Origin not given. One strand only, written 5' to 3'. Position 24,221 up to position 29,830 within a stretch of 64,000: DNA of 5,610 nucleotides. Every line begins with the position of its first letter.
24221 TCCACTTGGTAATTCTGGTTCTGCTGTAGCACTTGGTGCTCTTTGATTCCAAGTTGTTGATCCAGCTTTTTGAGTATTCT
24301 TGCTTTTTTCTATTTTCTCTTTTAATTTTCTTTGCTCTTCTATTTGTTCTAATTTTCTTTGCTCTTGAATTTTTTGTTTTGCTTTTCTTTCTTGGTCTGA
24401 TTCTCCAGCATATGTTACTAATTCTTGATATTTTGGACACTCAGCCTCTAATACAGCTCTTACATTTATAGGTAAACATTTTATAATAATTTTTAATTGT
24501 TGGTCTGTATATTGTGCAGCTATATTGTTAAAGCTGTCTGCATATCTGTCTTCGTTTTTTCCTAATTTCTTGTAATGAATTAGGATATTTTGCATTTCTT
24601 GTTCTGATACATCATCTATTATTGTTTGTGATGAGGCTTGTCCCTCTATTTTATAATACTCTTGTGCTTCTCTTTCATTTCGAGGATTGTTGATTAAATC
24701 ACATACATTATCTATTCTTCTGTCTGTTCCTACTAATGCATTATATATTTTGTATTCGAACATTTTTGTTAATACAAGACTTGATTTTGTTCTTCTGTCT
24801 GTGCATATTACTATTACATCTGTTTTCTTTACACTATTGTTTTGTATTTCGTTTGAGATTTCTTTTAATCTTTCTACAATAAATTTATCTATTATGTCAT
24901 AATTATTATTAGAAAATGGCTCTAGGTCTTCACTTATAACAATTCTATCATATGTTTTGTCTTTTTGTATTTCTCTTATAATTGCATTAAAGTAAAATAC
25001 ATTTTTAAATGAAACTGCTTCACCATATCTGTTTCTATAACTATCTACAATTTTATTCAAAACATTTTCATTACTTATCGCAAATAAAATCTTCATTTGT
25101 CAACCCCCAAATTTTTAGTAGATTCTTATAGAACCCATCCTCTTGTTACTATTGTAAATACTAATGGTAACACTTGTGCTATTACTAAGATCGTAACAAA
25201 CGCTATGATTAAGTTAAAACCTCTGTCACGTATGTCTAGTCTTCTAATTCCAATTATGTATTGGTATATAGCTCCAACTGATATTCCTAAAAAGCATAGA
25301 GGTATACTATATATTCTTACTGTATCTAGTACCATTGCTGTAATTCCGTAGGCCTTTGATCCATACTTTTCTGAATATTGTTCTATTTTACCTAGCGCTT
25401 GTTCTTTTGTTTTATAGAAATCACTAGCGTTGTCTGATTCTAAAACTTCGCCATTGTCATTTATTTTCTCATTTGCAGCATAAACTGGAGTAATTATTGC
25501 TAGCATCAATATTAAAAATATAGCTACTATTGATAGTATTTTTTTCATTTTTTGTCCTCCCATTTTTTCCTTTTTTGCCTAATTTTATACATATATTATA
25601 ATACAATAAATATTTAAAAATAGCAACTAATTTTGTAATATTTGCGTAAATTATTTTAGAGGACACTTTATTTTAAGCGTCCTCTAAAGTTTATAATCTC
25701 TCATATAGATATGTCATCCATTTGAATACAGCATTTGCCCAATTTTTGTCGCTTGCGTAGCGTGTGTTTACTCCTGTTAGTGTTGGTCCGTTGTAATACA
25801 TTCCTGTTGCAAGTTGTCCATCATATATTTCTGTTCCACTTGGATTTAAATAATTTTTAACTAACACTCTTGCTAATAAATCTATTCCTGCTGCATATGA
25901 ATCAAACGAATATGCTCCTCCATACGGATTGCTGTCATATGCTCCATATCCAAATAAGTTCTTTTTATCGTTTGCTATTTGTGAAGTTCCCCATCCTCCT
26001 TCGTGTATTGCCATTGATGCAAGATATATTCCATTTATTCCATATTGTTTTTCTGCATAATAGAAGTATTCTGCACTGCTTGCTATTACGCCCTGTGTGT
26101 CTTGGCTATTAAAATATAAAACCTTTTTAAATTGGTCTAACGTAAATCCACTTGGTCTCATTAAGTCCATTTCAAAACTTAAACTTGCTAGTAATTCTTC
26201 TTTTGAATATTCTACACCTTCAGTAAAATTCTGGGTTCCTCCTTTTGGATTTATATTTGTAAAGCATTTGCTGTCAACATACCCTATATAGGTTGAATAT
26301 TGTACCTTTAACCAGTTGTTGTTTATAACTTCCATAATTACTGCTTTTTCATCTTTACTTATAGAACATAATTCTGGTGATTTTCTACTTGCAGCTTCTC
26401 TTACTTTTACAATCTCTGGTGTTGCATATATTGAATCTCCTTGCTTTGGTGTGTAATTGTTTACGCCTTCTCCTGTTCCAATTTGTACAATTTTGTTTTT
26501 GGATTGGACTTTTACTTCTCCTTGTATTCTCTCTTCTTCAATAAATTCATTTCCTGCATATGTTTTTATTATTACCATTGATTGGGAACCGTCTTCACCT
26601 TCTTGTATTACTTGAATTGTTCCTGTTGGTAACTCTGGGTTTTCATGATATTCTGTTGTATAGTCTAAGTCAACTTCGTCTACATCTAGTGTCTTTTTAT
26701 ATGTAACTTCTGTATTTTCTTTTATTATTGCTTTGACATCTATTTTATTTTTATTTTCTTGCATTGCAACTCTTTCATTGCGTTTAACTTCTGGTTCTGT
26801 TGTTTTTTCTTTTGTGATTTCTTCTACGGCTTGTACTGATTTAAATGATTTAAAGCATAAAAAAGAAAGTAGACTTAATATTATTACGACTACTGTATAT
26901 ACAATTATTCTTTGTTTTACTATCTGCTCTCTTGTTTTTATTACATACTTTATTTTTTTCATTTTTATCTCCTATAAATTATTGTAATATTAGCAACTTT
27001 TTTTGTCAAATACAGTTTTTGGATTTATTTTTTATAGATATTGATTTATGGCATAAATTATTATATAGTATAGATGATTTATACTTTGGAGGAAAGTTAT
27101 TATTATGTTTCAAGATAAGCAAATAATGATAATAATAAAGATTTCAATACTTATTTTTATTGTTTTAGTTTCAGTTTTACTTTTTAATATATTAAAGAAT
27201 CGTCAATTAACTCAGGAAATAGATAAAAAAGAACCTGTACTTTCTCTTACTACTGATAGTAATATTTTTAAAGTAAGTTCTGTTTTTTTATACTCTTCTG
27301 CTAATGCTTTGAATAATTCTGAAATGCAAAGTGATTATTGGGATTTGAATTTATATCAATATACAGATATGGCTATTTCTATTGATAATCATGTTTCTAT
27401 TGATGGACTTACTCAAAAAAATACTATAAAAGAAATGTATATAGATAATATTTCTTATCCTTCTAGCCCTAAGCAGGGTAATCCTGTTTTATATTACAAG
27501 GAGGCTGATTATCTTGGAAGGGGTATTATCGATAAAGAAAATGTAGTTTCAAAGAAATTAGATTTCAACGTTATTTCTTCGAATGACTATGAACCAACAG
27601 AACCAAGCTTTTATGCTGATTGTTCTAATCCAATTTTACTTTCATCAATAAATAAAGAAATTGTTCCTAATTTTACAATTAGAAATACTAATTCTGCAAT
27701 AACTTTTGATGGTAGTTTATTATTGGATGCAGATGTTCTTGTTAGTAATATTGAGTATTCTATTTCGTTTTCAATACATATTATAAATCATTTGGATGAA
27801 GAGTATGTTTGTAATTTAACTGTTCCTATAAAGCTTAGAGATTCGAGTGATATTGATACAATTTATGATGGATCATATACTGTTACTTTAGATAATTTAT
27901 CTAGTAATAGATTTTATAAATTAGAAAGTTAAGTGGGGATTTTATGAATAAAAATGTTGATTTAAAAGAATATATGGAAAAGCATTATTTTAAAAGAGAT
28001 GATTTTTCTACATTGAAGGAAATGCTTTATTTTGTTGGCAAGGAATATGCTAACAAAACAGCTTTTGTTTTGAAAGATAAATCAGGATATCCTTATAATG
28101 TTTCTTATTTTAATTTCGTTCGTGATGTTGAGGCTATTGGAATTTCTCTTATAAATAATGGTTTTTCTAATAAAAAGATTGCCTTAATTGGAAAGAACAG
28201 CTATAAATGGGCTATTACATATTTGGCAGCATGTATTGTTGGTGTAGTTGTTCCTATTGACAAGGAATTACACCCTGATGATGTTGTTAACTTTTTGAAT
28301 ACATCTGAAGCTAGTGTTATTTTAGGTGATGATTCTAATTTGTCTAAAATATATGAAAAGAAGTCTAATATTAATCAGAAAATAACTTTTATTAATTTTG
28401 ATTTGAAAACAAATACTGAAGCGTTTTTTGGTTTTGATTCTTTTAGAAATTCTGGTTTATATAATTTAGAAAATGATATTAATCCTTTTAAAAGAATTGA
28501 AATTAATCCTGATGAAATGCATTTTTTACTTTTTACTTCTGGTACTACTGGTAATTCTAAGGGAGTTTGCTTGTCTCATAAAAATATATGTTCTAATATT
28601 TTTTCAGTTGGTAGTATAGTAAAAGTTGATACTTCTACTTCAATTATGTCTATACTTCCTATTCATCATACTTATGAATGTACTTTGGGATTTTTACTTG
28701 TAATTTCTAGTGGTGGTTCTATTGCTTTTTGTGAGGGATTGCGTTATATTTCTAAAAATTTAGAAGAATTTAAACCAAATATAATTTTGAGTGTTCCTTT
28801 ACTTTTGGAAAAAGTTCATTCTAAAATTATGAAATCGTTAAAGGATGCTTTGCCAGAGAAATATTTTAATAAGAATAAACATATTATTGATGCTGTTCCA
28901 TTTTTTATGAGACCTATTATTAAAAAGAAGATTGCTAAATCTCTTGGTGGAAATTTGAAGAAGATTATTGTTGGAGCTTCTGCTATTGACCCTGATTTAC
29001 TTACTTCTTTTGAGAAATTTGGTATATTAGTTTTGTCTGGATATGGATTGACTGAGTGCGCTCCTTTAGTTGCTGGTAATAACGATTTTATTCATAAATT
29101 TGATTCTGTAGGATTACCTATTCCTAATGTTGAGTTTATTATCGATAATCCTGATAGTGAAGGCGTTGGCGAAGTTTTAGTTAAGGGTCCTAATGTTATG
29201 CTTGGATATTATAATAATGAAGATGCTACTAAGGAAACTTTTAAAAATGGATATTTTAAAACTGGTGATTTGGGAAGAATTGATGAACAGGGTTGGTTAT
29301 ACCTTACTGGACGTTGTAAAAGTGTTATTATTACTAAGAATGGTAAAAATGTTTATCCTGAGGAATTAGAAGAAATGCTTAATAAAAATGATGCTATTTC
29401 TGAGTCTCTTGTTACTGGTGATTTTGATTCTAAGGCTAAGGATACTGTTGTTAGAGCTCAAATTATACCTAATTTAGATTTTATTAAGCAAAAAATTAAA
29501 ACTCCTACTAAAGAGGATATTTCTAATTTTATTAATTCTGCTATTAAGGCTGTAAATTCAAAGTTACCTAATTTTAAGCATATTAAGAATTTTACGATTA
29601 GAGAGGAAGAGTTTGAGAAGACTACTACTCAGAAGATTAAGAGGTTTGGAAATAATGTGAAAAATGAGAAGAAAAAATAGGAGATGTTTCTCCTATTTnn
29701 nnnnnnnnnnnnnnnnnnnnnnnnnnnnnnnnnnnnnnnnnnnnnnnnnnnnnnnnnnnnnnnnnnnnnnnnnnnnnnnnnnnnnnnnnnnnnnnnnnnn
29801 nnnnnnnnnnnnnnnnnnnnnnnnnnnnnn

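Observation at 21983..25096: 1037-aa protein combining a receiver-like N-terminus, an LPG-x-E/D repeat linker with two AT-hooks, and a ParA/MinD-like ATPase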

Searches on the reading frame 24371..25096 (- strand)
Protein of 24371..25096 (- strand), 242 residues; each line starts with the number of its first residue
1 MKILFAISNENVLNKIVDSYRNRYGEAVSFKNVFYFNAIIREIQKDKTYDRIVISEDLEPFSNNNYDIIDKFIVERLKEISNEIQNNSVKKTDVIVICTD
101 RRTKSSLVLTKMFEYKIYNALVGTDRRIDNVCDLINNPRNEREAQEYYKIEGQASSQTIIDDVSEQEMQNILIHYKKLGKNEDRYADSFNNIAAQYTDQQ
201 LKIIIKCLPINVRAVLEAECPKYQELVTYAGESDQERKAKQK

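Call 7: search_protein_families(library=pfam, proteins=[window:24371-25096:-], max_evalue=10)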
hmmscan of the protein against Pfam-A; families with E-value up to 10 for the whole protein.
seq(242 aa): 1 family
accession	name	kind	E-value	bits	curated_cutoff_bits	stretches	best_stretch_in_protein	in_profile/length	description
PF01094.35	ANF_receptor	-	0.32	10.4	25.4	1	46-108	128-194/353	Receptor family ligand binding region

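Call 13: search_solved_structures(query=window:24371-25096:-, max_evalue=10, show_alignments=1)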
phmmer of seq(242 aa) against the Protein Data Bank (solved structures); distinct sequences matched with E-value up to 10: 1.
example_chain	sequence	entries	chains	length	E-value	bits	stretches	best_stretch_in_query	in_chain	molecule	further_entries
6fkf_d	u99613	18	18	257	0.62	13.1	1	33-99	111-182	ATP synthase delta chain, chloroplastic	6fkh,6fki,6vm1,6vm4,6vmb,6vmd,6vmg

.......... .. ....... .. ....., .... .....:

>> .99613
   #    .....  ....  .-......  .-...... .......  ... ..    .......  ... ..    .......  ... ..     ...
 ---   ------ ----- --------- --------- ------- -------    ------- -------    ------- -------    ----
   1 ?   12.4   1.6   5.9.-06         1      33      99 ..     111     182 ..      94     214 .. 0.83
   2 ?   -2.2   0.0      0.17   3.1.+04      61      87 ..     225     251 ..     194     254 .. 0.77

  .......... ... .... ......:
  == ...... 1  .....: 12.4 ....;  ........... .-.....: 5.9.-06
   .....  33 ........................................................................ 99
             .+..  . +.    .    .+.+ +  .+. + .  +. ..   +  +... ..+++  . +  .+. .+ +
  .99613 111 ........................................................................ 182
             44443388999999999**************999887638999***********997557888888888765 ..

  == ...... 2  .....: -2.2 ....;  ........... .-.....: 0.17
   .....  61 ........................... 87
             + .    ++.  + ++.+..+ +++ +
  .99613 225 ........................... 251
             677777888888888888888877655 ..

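Call 38: predict_structure(alignment_id=A3)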
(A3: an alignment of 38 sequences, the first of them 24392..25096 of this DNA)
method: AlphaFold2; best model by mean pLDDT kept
length: 235 residues; sequences in the alignment: 38
mean_pLDDT: 85.8   pTM: 0.62
mean pLDDT of the five models: 85.8, 85.2, 85.0, 84.5, 83.9
residues with pLDDT >= 90: 113; 70-90: 101; 50-70: 8; < 50: 13
segments of 3 or more residues with pLDDT < 50: 153-160, 231-235
pLDDT, mean of each block of 10 residues (from residue 1): 95 96 93 95 93 91 82 93 84 94 84 94 94 97 90 42 75 86 86 83 86 86 77 38
secondary structure, 60 per line:
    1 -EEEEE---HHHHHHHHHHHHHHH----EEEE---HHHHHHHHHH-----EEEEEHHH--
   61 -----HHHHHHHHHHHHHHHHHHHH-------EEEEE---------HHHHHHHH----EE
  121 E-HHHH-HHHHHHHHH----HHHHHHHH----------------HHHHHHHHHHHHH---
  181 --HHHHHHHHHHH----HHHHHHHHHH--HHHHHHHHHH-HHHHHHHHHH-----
elements in order: E2-6 H10-24 E29-32 H36-45 E51-55 H66-85 E93-97 H107-114 E119-121 H123-126 H128-136 H141-148 H165-177 H183-193 H198-207 H210-219 H221-230

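Call 41: fold_search(model_id=the predicted structure, library=pdb)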
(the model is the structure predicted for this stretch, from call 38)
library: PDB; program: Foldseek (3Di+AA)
matches with E <= 10: 1232; with E <= 0.001: 3
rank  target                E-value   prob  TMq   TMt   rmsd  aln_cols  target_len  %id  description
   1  4mld_A                3.9e-04  1.00  0.41  0.66   5.6       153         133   16  X-ray structure of ComE D58E REC domain from Streptococcus pneumoniae (released 2014-02-19)
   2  5o8y_C                4.8e-04  1.00  0.37  0.41  11.2       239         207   13  Conformational dynamism for DNA interaction in Salmonella typhimurium RcsB response regulator. (released 2017-11-15)
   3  6eo3_A                5.6e-04  1.00  0.38  0.43  10.9       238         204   12  Conformational dynamism for DNA interaction in Salmonella typhimurium RcsB response regulator. S207C P212121 (released 2017-11-15)
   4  4cbv_F                1.0e-03  1.00  0.40  0.37   8.0       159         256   15  X-ray structure of full-length ComE from Streptococcus pneumoniae. (released 2014-02-12)
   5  5o8y_H                1.1e-03  1.00  0.42  0.46  10.7       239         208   13  Conformational dynamism for DNA interaction in Salmonella typhimurium RcsB response regulator. (released 2017-11-15)
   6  6eo3_B                1.1e-03  1.00  0.49  0.57   8.5       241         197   10  Conformational dynamism for DNA interaction in Salmonella typhimurium RcsB response regulator. S207C P212121 (released 2017-11-15)
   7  5f64_A                1.2e-03  1.00  0.42  0.47  11.8       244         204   11  Putative positive transcription regulator (sensor EvgS) from Shigella flexneri (released 2015-12-30)
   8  4mld_B                1.6e-03  1.00  0.41  0.67   5.6       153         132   15  X-ray structure of ComE D58E REC domain from Streptococcus pneumoniae (released 2014-02-19)
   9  5o8y_A                1.6e-03  1.00  0.42  0.47  10.5       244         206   12  Conformational dynamism for DNA interaction in Salmonella typhimurium RcsB response regulator. (released 2017-11-15)
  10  6oec_I                1.8e-03  1.00  0.39  0.56  15.4       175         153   14  Yeast Spc42 Trimeric Coiled-Coil Amino Acids 181-211 fused to PDB: 3H5I (released 2019-04-24)
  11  6zj2_N                2.1e-03  1.00  0.38  0.48  11.8       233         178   10  Structure of RcsB from Salmonella enterica serovar Typhimurium bound to promoter rprA in the presence of phosphomimeti (released 2021-02-17)
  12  4cbv_D                2.2e-03  1.00  0.41  0.39   7.8       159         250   14  X-ray structure of full-length ComE from Streptococcus pneumoniae. (released 2014-02-12)
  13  6oec_A                2.2e-03  1.00  0.37  0.52  14.7       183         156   11  Yeast Spc42 Trimeric Coiled-Coil Amino Acids 181-211 fused to PDB: 3H5I (released 2019-04-24)
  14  6oec_G                2.3e-03  1.00  0.40  0.59  14.6       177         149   12  Yeast Spc42 Trimeric Coiled-Coil Amino Acids 181-211 fused to PDB: 3H5I (released 2019-04-24)
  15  4ml3_A                2.4e-03  1.00  0.36  0.59   6.2       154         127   16  X-ray structure of ComE D58A REC domain from Streptococcus pneumoniae (released 2014-02-19)
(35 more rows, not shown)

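Call 72: search_protein_families(library=padloc, proteins=[window:24392-25096:-], max_evalue=0.01)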
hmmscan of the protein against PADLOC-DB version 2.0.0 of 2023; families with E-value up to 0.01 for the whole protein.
window:24392-25096:- (235 aa): 0 families

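Call 73: search_protein_families(library=ncbifam, proteins=[window:24392-25096:-], max_evalue=0.1)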
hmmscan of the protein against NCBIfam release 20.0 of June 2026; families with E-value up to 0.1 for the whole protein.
window:24392-25096:- (235 aa): 1 family
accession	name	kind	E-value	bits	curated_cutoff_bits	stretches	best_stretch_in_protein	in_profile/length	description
NF000756.0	PRK00047.1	subfamily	0.042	12.1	498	1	78-142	59-123/502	glycerol kinase GlpK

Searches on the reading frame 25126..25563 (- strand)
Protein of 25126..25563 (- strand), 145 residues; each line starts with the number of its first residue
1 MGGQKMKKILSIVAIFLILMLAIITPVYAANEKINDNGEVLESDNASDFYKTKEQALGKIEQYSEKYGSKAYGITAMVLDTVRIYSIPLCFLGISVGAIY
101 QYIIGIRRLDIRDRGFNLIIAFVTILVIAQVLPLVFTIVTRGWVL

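Call 6: search_protein_families(library=pfam, proteins=[window:25126-25563:-], max_evalue=0.01)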
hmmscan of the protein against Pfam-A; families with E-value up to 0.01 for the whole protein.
window:25126-25563:- (145 aa): 0 families

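Call 8: search_protein_families(library=ncbifam, proteins=[window:25126-25563:-], max_evalue=1)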
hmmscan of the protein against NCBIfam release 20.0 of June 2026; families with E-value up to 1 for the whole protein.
window:25126-25563:- (145 aa): 7 families
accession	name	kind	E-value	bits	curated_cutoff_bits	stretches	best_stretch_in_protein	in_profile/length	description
NF033598.2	elast_bind_EbpS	equivalog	0.041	12.8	300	1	3-43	302-345/498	elastin-binding protein EbpS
NF009437.0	PRK12796.1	equivalog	0.067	12.8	263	1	2-70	43-110/223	EscR/YscR/HrcR family type III secretion system export apparatus protein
NF053819.1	EF0750_LPXTG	subfamily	0.096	13.2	47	1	6-45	1-43/105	EF2685/EF0750 family sortase-dependent surface protein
NF041742.1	WGxxGxxG_fam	subfamily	0.13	12.9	35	1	6-44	1-33/69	WGxxGxxG family protein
TIGR00206.1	fliF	equivalog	0.17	10.8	129.75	1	5-44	21-61/555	flagellar basal-body MS-ring/collar protein FliF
NF047805.1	LIC13255_lipo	equivalog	0.21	12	90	1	45-96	4-58/77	LIC13255 family lipoprotein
NF042931.1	SAG1386_EF1546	equivalog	0.96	9.5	80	0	8-55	29-78/158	SAG1386/EF1546 family surface-associated protein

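Call 72: search_protein_families(library=padloc, proteins=[window:25126-25563:-], max_evalue=0.01)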
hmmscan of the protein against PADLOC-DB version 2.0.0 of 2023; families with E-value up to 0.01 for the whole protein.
window:25126-25563:- (145 aa): 0 families

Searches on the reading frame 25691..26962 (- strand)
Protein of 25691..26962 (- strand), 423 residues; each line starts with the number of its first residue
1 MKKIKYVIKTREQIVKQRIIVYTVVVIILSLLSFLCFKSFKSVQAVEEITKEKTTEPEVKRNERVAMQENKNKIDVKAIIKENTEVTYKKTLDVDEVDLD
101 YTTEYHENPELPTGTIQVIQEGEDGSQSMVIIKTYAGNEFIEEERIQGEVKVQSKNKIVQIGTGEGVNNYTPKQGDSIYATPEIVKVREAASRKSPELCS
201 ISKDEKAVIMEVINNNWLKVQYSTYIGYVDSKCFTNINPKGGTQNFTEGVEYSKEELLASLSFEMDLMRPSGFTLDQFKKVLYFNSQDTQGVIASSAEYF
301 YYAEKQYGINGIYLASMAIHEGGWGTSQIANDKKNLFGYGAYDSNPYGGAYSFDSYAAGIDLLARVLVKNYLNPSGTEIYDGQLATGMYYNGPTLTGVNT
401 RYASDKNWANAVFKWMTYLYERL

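Call 6: search_protein_families(library=pfam, proteins=[window:25691-26962:-], max_evalue=0.01)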
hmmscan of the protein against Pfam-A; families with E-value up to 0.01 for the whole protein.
window:25691-26962:- (423 aa): 3 families
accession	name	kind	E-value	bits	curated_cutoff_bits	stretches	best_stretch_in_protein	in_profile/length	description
PF01832.25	Glucosaminidase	-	7e-14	53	30.2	1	298-419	2-121/123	Mannosyl-glycoprotein endo-beta-N-acetylglucosaminidase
PF07501.17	G5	-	3.5e-11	43.6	23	1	93-163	4-74/75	G5 domain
PF08239.17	SH3_3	-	1.1e-05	25.9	27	1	185-233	3-52/54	Bacterial SH3 domain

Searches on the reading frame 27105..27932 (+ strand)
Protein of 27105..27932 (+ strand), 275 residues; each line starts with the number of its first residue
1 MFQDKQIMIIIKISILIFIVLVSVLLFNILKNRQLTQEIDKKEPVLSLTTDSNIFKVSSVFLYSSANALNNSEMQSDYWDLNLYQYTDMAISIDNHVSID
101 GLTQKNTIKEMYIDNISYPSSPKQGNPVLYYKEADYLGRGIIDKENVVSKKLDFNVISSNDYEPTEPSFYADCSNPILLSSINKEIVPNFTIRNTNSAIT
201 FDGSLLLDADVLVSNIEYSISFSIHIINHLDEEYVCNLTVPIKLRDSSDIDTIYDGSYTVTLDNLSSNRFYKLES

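Call 6: search_protein_families(library=pfam, proteins=[window:27105-27932:+], max_evalue=0.01)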
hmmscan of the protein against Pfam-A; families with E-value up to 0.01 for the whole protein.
window:27105-27932:+ (275 aa): 0 families

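Call 8: search_protein_families(library=ncbifam, proteins=[window:27105-27932:+], max_evalue=1)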
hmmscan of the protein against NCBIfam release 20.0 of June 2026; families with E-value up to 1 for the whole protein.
window:27105-27932:+ (275 aa): 1 family
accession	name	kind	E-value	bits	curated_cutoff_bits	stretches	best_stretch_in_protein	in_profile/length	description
NF041013.1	T4P_ComGE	equivalog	0.066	13.3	49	1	13-48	13-48/83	competence type IV pilus minor pilin ComGE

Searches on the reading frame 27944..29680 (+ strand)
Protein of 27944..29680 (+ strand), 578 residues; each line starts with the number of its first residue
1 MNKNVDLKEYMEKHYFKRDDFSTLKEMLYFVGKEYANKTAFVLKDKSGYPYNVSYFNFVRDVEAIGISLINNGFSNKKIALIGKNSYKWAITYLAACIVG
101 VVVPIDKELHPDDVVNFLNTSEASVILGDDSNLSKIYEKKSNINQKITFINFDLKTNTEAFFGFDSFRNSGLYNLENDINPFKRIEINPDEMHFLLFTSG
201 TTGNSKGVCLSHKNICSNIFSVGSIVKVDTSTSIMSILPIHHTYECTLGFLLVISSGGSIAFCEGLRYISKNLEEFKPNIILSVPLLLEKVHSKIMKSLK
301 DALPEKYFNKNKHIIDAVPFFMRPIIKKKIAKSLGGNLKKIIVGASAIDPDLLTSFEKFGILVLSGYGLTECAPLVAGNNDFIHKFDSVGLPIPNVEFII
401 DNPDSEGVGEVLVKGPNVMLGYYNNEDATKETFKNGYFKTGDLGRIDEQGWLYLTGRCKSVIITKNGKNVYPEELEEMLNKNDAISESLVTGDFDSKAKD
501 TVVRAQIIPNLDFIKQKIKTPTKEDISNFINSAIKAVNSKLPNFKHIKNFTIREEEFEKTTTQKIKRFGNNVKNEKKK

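Call 6: search_protein_families(library=pfam, proteins=[window:27944-29680:+], max_evalue=0.01)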
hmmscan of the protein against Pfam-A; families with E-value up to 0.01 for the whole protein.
window:27944-29680:+ (578 aa): 3 families
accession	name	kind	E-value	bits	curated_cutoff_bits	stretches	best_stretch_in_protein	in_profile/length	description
PF00501.34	AMP-binding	-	3.1e-57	194.6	29.9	1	33-423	6-384/384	AMP-binding enzyme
PF23562.2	AMP-binding_C_3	-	4.8e-05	24.1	20.8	1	460-567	2-105/124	AMP-binding enzyme C-terminal domain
PF13193.12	AMP-binding_C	-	0.0064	17.8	24.5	0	474-564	1-76/76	AMP-binding enzyme C-terminal domain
